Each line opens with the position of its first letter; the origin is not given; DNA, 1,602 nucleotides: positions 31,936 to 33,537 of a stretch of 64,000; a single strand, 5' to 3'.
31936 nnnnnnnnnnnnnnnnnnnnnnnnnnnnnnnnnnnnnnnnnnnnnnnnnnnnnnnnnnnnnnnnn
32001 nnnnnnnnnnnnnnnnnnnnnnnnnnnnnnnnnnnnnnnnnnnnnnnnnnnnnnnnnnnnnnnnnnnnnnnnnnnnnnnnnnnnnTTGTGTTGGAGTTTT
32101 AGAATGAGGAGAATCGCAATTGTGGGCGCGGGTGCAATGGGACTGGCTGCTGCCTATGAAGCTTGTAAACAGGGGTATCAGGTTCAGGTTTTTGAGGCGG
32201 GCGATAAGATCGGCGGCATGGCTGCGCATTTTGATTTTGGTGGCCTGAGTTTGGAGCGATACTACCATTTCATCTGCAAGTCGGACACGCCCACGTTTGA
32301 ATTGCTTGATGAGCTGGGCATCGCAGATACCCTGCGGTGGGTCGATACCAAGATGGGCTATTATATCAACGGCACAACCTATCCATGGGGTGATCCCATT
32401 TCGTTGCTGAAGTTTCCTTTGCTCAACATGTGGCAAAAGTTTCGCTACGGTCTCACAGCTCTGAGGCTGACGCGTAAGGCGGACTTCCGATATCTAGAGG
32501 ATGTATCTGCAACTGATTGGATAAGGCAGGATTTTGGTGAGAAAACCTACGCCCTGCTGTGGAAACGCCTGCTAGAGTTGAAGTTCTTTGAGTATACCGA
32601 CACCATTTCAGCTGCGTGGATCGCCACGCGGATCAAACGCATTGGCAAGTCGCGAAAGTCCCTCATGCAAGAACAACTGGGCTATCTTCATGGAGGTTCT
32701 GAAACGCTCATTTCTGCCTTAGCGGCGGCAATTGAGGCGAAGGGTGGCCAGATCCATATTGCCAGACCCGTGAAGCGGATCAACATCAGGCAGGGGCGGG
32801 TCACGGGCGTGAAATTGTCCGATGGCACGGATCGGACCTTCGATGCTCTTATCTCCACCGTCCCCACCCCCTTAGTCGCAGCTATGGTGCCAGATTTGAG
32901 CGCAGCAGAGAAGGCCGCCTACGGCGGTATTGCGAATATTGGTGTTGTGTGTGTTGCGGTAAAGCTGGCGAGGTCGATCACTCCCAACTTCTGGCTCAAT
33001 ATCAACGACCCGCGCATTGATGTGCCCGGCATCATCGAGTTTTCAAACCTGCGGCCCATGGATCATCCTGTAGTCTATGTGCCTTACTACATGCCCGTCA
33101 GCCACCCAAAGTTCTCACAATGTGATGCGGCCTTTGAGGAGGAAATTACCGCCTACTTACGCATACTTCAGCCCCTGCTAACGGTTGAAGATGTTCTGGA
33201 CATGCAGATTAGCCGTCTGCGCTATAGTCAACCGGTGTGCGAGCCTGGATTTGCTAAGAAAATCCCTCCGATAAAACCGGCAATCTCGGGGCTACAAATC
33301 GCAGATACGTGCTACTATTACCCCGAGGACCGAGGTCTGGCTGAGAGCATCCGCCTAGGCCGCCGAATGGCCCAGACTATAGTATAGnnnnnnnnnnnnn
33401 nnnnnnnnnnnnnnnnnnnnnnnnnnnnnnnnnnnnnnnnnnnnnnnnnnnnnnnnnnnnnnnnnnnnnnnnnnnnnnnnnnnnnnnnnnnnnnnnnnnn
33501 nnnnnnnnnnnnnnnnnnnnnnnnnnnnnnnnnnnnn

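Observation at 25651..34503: Mycobacterial-type lipid-linked D-arabinofuranose donor pathway in a Gram-negative-looking genome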

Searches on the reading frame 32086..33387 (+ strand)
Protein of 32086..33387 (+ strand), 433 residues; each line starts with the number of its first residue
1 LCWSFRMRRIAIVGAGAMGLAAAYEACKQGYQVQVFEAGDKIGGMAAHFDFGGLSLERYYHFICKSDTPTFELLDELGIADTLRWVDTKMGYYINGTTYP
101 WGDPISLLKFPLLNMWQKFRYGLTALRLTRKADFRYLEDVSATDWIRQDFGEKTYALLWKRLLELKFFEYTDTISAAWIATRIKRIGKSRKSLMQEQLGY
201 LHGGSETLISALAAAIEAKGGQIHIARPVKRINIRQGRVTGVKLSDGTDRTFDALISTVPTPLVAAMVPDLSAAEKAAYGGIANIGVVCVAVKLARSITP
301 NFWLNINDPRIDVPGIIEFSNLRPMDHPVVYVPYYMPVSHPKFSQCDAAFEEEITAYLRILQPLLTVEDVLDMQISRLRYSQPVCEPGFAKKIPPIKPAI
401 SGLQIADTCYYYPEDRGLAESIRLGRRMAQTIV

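Call 3: search_protein_families(library=pfam, proteins=[window:32086-33387:+], max_evalue=0.01)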
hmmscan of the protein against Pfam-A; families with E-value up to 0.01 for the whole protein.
window:32086-33387:+ (433 aa): 11 families
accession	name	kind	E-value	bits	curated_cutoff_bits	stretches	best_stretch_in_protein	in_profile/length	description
PF01593.30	Amino_oxidase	-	4.7e-28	99.1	19.8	1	19-366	3-366/443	Flavin containing amine oxidoreductase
PF01266.30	DAO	-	3.3e-13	50.3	27.9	1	9-256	1-199/353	FAD dependent oxidoreductase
PF13450.12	NAD_binding_8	-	3.8e-13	49.9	21.9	1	12-77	1-68/68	NAD(P)-binding Rossmann-like domain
PF00890.30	FAD_binding_2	-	8.6e-08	32.2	20.4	1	10-55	2-46/414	FAD binding domain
PF03486.20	HI0933_like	-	1.5e-07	31.6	50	1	9-43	2-36/244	HI0933-like protein Rossmann domain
PF07992.20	Pyr_redox_2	-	1.8e-05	24.7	26.1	1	8-43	143-178/291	Pyridine nucleotide-disulphide oxidoreductase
PF12831.13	FAD_oxidored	-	2.7e-05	24.1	27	1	10-47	2-39/416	FAD dependent oxidoreductase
PF01946.23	Thi4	-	6e-05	22.8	26.2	1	9-80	19-83/235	Thi4 family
PF00070.33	Pyr_redox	-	8.8e-05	23.4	22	1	9-43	1-35/82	Pyridine nucleotide-disulphide oxidoreductase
PF01134.28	GIDA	-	0.0021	17.7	22.1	1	10-53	2-46/391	Glucose inhibited division protein A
PF13738.12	Pyr_redox_3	-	0.0062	16.3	30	1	12-48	2-38/305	Pyridine nucleotide-disulphide oxidoreductase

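Call 17: search_protein_families(library=ncbifam, proteins=[window:32086-33387:+], max_evalue=0.001)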
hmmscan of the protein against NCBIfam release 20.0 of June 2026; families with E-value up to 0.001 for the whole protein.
window:32086-33387:+ (433 aa): 57 families (the best 25 are shown)
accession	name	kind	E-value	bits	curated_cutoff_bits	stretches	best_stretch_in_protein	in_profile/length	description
NF005560.0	PRK07233.1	equivalog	2.2e-155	517.8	252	1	9-432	2-428/435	hypothetical protein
NF005547.0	PRK07208.1-3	equivalog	1.8e-28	99.5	380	1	8-392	5-398/465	hypothetical protein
TIGR03467.1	HpnE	equivalog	8.9e-26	91.2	283.05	1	10-281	1-286/430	hydroxysqualene dehydroxylase HpnE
NF005548.0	PRK07208.1-4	equivalog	4.8e-21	74.9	389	1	7-384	3-399/488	hypothetical protein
NF005545.0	PRK07208.1-1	equivalog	3.5e-18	65.2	451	2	10-186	10-182/504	hypothetical protein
TIGR00562.1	proto_IX_ox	equivalog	1.5e-15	56.8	97.85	1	7-156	2-154/470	protoporphyrinogen oxidase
NF008841.0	PRK11883.1-1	equivalog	1.9e-14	53.4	517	2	8-84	4-83/453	protoporphyrinogen oxidase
NF005546.0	PRK07208.1-2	equivalog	1.4e-12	47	418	1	7-57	4-55/527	hypothetical protein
NF045637.1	carotdesatCrtDProt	equivalog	1.4e-12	46.9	580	2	201-258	217-274/485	1-hydroxycarotenoid 3,4-desaturase CrtD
TIGR02732.1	zeta_caro_desat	equivalog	1.9e-12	46.8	622.15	1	9-86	1-79/474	9,9'-di-cis-zeta-carotene desaturase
TIGR02731.1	phytoene_desat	equivalog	9.6e-12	44.4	569.4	1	9-270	1-283/453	15-cis-phytoene desaturase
TIGR02734.1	crtI_fam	subfamily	2.2e-11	43.1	238.1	1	11-53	2-44/504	phytoene desaturase family protein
NF008845.0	PRK11883.1-5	equivalog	4e-10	38.6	560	1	7-92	4-95/468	protoporphyrinogen oxidase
NF009410.0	PRK12771.1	subfamily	1.5e-09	37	516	1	8-46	139-177/566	NAD(P)-binding protein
NF058655.1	CrtID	equivalog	5.3e-09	35.4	640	1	10-53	1-44/478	bifunctional phytoene desaturase/3,4-desaturase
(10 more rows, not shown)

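Call 61: search_solved_structures(query=window:32086-33387:+, max_evalue=0.001)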
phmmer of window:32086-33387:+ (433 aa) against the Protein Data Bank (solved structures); distinct sequences matched with E-value up to 0.001: 23.
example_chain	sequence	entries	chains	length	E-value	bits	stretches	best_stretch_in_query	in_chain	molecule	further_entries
1sez_A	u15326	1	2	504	9.6e-09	37.4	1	7-128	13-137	Protoporphyrinogen oxidase, mitochondrial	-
3nrn_A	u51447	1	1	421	2.5e-08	36.1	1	9-260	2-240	uncharacterized protein PF1083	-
3rha_A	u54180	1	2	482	2.7e-08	36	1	8-92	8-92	Putrescine oxidase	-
5mog_A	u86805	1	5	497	3.6e-08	35.6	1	9-270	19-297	Phytoene dehydrogenase, chloroplastic/chromoplastic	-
3ka7_A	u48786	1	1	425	6.5e-08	34.7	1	199-279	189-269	Oxidoreductase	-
2yg3_A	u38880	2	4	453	7.4e-08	34.5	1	7-90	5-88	PUTRESCINE OXIDASE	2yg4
2yg5_A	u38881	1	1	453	8.2e-08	34.4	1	7-90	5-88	PUTRESCINE OXIDASE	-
2yg6_A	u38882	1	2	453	8.3e-08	34.4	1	7-90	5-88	PUTRESCINE OXIDASE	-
2yg7_A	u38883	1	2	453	8.8e-08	34.3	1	7-90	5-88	PUTRESCINE OXIDASE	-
3lov_A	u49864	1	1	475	1.5e-07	33.5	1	7-94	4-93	Protoporphyrinogen oxidase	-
7rt0_A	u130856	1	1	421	2.5e-06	29.5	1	7-95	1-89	4-methylaminobutanoate oxidase (methylamine-forming)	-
7eme_A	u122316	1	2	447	1.9e-05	26.6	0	8-84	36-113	NAD(P)/FAD-dependent oxidoreductase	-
4e0v_A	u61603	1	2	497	0.00027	22.8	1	7-46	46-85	L-amino-acid oxidase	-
4ylf_B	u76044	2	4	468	0.00032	22.5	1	7-47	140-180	Dihydropyrimidine dehydrogenase subunit A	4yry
5ts5_A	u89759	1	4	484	0.00033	22.5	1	7-46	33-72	Amine oxidase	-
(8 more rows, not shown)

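Call 83: search_dna_similar(query=window:32086-33387:+, collection=plasmids, mode=protein, max_rows=25, max_evalue=1e-20)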
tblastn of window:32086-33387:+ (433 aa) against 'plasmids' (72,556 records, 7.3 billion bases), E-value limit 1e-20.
Records with a match: 8; places in all: 8; records where one place covers at least 80% of the query: 8.
Best place of each record, by identity: <60% 8.
By first word of the organism name: Rhizobium 4; Rhodobacteraceae 1; Agrobacterium 1; Burkholderia 1; Embleya 1.
By predicted mobility (MOB-suite, as given by PLSDB): non-mobilizable 6; conjugative 1; mobilizable 1.
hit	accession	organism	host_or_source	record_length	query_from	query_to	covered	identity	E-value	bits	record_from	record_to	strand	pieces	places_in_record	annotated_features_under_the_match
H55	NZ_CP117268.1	Rhizobium rhododendri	Rhododendron sp.,pure bacterial ...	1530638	6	432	99%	54.1%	2e-142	456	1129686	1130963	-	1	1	record has no annotation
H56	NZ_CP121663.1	Rhizobium sp. CB3090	Gliricidia sp.,cell culture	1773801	30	432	93%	54.6%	2e-143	459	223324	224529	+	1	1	record has no annotation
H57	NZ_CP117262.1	Rhizobium tumorigenes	Rubus sp.,pure bacterial culture,Aerial ...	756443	30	433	93%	54.2%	7e-141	451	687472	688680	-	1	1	NAD(P)/FAD-dependent oxidoreductase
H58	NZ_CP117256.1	Rhizobium tumorigenes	Rubus sp.,pure bacterial culture,Aerial ...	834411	30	433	93%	53.7%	2e-141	453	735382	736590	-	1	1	NAD(P)/FAD-dependent oxidoreductase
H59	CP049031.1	Rhodobacteraceae bacterium SC52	Apostichopus japonicus,pure ...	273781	30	432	93%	53.4%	1e-141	454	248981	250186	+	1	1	NAD(P)/FAD-dependent oxidoreductase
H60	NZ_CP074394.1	Agrobacterium salinitolerans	Cotton,tiaaue sample,root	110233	30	432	93%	53.1%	5e-138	443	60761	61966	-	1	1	NAD(P)/FAD-dependent oxidoreductase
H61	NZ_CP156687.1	Burkholderia stagnalis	Bacterial cells,soils collected in ...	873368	27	432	94%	52.0%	9e-129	417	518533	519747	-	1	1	NAD(P)/FAD-dependent oxidoreductase | GtrA family protein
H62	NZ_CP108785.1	Embleya sp. NBC_00888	-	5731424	30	432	93%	29.3%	4e-47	181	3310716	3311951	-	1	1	none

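Call 84: get_annotated_region(hit=H57, flank=9000)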
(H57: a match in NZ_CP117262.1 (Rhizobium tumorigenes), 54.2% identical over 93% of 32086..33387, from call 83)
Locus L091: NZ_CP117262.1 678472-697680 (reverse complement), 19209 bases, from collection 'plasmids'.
description: Rhizobium tumorigenes strain 932 plasmid pRt932, complete sequence
organism: Rhizobium tumorigenes (NCBI taxid 2041385)
taxonomy: Bacteria; Pseudomonadota; Alphaproteobacteria; Hyphomicrobiales; Rhizobiaceae; Rhizobium; Rhizobium tumorigenes
host: -; source: Rubus sp.,pure bacterial culture,Aerial tumor; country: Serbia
typing (MOB-suite, as given by PLSDB): non-mobilizable
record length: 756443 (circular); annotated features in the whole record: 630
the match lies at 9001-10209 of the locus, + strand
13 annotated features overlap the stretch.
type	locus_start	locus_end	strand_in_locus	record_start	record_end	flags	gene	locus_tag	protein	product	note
CDS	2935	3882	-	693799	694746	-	-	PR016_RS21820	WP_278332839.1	HEPN domain-containing protein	-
CDS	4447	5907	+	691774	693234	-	-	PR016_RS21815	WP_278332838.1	UbiA family prenyltransferase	-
CDS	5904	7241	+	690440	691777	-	-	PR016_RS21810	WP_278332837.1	FAD-binding oxidoreductase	-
CDS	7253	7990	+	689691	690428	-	-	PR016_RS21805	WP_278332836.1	SDR family NAD(P)-dependent oxidoreductase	-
CDS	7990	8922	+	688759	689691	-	-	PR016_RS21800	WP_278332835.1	NAD-dependent epimerase/dehydratase family protein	-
CDS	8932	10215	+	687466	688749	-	-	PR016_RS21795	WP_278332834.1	NAD(P)/FAD-dependent oxidoreductase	-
CDS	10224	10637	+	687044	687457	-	-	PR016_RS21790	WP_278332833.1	GtrA family protein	-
CDS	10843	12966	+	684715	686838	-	-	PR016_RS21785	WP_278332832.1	hypothetical protein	-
CDS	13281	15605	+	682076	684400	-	-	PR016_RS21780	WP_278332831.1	hypothetical protein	-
CDS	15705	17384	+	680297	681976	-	pseG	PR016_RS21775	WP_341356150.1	UDP-2,4-diacetamido-2,4, 6-trideoxy-beta-L-altropyranose hydrolase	-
CDS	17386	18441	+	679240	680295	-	pseI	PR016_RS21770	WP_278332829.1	pseudaminic acid synthase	-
CDS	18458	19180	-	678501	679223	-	pseF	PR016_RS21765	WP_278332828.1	pseudaminic acid cytidylyltransferase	-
CDS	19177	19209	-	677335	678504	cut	pseC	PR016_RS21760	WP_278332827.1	UDP-4-amino-4, 6-dideoxy-N-acetyl-beta-L-altrosamine transaminase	-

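Call 85: get_annotated_region(hit=H61, flank=9000)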
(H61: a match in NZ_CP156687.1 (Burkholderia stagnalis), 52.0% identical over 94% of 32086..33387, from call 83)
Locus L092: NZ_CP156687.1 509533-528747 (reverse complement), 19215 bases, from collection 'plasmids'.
description: Burkholderia stagnalis strain YJ-2 plasmid plas2, complete sequence
organism: Burkholderia stagnalis (NCBI taxid 1503054)
taxonomy: Bacteria; Pseudomonadota; Betaproteobacteria; Burkholderiales; Burkholderiaceae; Burkholderia; Burkholderia stagnalis
host: -; source: Bacterial cells,soils collected in Guangdong Province, China; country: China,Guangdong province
typing (MOB-suite, as given by PLSDB): non-mobilizable
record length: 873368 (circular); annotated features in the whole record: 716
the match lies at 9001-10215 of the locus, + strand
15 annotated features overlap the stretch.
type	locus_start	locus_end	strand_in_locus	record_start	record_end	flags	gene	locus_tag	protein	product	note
CDS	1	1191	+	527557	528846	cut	-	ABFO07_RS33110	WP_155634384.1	nucleotide disphospho-sugar-binding domain-containing protein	-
CDS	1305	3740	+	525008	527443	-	-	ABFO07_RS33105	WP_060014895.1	hypothetical protein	-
CDS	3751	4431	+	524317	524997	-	-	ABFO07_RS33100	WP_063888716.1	class I SAM-dependent methyltransferase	-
CDS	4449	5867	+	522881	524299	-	-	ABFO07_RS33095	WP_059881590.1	UbiA family prenyltransferase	-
CDS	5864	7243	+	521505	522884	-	-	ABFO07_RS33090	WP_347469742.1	FAD-binding oxidoreductase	-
CDS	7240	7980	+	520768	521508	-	-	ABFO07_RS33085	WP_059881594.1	SDR family oxidoreductase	-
CDS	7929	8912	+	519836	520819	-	-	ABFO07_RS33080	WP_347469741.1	SDR family oxidoreductase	-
CDS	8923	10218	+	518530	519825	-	-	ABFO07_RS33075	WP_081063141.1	NAD(P)/FAD-dependent oxidoreductase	-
CDS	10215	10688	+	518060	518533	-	-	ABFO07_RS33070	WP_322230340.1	GtrA family protein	GO:0000271 - polysaccharide biosynthetic process [Evidence IEA]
CDS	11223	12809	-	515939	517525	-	-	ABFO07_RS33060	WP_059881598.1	glycosyl hydrolase family 18 protein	GO:0005975 - carbohydrate metabolic process [Evidence IEA]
CDS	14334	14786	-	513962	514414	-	fabZ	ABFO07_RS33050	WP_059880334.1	3-hydroxyacyl-ACP dehydratase FabZ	-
CDS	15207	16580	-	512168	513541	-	-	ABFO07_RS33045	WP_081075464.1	ATP-binding protein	-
CDS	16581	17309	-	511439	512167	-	-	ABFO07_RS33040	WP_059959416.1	response regulator transcription factor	GO:0000160 - phosphorelay signal transduction system [Evidence IEA]; GO:0006355 - regulation of DNA-templated ...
CDS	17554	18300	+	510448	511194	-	-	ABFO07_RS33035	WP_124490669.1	MipA/OmpV family protein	-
CDS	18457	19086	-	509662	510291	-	-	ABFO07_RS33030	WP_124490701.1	TetR/AcrR family transcriptional regulator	-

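Call 89: find_homologous_proteins(query=window:32086-33387:+, max_evalue=1e-30)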
Query window:32086-33387:+ (433 aa): 5481 proteins with E <= 1e-30 among 8000 candidates; the best 120 are listed.
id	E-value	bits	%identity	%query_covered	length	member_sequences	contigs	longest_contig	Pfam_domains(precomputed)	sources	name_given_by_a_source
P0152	4.9e-286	966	100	97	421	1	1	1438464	PF01266.31,PF01593.31,PF13450.13,PF00890.31,PF03486.21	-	-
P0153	4.0e-201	686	71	95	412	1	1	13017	PF01266.31,PF01593.31,PF13450.13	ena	-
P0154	1.4e-190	652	65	96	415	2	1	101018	PF01266.31,PF01593.31,PF13450.13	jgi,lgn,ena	-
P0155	6.4e-190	649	64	98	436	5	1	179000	PF01266.31,PF01593.31,PF13450.13,PF03486.21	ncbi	ncbi:MAG: NAD(P)/FAD-dependent oxidoreductase [Hyphomicrobiales bacterium]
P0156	1.2e-186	639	62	98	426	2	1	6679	PF01266.31,PF01593.31,PF13450.13,PF03486.21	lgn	-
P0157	7.7e-186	636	64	98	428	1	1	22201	PF01266.31,PF01593.31,PF13450.13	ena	-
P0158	5.6e-184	630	62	98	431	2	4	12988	PF01266.31,PF01593.31,PF13450.13,PF00890.31,PF03486.21,PF12831.14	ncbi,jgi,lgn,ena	-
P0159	9.6e-184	629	62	98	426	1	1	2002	PF01266.31,PF01593.31,PF13450.13,PF03486.21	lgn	-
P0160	2.5e-182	624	62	98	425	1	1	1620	PF01266.31,PF01593.31,PF13450.13,PF00890.31,PF03486.21,PF12831.14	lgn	-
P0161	1.0e-181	622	61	98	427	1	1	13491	PF01266.31,PF01593.31,PF13450.13,PF03486.21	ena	-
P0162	7.1e-181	620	62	98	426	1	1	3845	PF01266.31,PF01593.31,PF13450.13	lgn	-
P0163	4.2e-180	617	62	98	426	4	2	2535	PF01266.31,PF01593.31,PF13450.13,PF03486.21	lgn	-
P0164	1.3e-179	615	61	93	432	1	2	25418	PF01266.31,PF01593.31,PF13450.13,PF00890.31,PF03486.21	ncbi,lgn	ncbi:MAG: NAD(P)/FAD-dependent oxidoreductase [Pseudomonadota bacterium]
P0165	1.3e-179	615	61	98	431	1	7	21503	PF01266.31,PF01593.31,PF13450.13,PF00890.31,PF03486.21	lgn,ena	-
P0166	2.1e-178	611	63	98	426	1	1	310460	PF01266.31,PF01593.31,PF13450.13,PF03486.21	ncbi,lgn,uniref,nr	ncbi:NAD(P)/FAD-dependent oxidoreductase [Caenispirillum bisanense]|uniref:UDP-galactopyranose mutas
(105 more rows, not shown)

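Call 90: find_encoding_contigs(protein=P0153, flank=10000, max_places=2)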
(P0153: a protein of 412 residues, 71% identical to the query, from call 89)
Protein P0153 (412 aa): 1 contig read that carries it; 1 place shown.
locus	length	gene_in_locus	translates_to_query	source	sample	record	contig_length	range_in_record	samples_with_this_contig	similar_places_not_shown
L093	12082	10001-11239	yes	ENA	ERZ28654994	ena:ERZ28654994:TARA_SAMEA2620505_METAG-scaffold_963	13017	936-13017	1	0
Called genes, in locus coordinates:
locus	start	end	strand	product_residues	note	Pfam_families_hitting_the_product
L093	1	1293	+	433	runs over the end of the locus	PF00587:tRNA-synt_2b, PF03129:HGTP_anticodon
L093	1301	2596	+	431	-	PF12704:MacB_PCD, PF02687:FtsX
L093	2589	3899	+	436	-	PF02687:FtsX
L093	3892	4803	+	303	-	PF00005:ABC_tran, PF13304:AAA_21 (faint)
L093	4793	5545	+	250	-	-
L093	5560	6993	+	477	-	PF01040:UbiA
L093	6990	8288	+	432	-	PF01565:FAD_binding_4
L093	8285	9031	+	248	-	PF00106:adh_short, PF08659:KR (weak), PF13561:adh_short_C2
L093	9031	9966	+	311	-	PF01073:3Beta_HSD (weak), PF01370:Epimerase, PF04321:RmlD_sub_bind, PF13460:NAD_binding_10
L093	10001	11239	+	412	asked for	PF01266:DAO (weak), PF01593:Amino_oxidase, PF13450:NAD_binding_8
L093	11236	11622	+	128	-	PF04138:GtrA_DPMS_TM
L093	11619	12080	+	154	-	?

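Call 91: find_encoding_contigs(protein=P0155, flank=10000, max_places=2)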
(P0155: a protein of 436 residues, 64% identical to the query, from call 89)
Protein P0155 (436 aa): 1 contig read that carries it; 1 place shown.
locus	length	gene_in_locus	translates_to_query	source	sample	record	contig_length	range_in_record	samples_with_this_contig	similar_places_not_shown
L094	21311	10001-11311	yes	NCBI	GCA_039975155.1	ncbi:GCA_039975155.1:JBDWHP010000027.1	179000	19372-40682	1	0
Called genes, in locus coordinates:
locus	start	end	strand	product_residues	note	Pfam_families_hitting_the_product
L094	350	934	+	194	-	PF00313:CSD, PF08206:OB_RNB (faint), PF00313:CSD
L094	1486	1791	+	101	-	PF04800:NDUS4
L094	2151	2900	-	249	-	-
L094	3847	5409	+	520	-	-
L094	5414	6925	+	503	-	PF12710:HAD (weak), PF01040:UbiA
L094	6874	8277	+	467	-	PF01565:FAD_binding_4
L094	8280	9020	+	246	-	PF00106:adh_short, PF08659:KR, PF13561:adh_short_C2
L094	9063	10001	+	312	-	PF01073:3Beta_HSD, PF01370:Epimerase, PF02719:Polysacc_synt_2 (faint), PF04321:RmlD_sub_bind (weak), PF07993:NAD_binding_4 (faint), PF13460:NAD_binding_10, PF16363:GDP_Man_Dehyd (weak)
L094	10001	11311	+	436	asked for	PF01266:DAO (weak), PF01593:Amino_oxidase, PF03486:HI0933_like (faint), PF13450:NAD_binding_8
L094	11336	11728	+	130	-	PF04138:GtrA_DPMS_TM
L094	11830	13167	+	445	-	PF10983:DUF2793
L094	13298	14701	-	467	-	PF00005:ABC_tran, PF14524:Wzt_C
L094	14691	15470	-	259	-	PF01061:ABC2_membrane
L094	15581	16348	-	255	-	PF03848:TehB (faint), PF13489:Methyltransf_23, PF08241:Methyltransf_11, PF08242:Methyltransf_12, PF13649:Methyltransf_25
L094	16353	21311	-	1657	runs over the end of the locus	PF13579:Glyco_trans_4_4 (faint), PF00534:Glycos_transf_1, PF13524:Glyco_trans_1_2, PF13692:Glyco_trans_1_4, PF13439:Glyco_transf_4, PF00534:Glycos_transf_1, PF13692:Glyco_trans_1_4, PF00535:Glycos_transf_2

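Call 101: search_solved_structures(query=A2, max_evalue=1)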
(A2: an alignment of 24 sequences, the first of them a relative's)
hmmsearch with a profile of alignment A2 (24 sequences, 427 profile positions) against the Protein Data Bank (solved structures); distinct sequences matched with E-value up to 1: 368 (the best 60 are shown).
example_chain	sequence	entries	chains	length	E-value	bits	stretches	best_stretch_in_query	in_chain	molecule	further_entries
3ka7_A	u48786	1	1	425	1.4e-15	60.1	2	194-272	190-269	Oxidoreductase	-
5mog_A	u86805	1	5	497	2.9e-15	59.2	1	3-289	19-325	Phytoene dehydrogenase, chloroplastic/chromoplastic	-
3lov_A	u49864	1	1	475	3.6e-13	52.3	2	2-89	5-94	Protoporphyrinogen oxidase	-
1sez_A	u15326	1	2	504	7.2e-12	48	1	2-152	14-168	Protoporphyrinogen oxidase, mitochondrial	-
3nrn_A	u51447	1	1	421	7.3e-12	47.9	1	3-261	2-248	uncharacterized protein PF1083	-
2z5x_A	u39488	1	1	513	2.7e-11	46.1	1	1-284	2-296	Amine oxidase [flavin-containing] A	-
2bxr_A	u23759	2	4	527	2.9e-11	46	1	1-284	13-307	AMINE OXIDASE [FLAVIN-CONTAINING] A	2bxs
2z5y_A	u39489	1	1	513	3.3e-11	45.8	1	1-284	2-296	Amine oxidase [flavin-containing] A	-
7rt0_A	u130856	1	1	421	1.9e-10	43.3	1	1-89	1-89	4-methylaminobutanoate oxidase (methylamine-forming)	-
1o5w_A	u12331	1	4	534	2.2e-10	43.1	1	1-281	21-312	Amine oxidase [flavin-containing] A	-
2yg3_A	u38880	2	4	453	4.1e-10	42.2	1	3-88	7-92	PUTRESCINE OXIDASE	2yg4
2yg5_A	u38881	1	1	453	4.2e-10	42.1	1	3-88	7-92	PUTRESCINE OXIDASE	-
2yg7_A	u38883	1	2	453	5.1e-10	41.9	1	3-88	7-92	PUTRESCINE OXIDASE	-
3rha_A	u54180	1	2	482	1.4e-09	40.4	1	3-95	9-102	Putrescine oxidase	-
2yg6_A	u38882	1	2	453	1.8e-09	40.1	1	3-88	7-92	PUTRESCINE OXIDASE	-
1i8t_A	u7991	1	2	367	2.6e-06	29.7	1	2-211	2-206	UDP-GALACTOPYRANOSE MUTASE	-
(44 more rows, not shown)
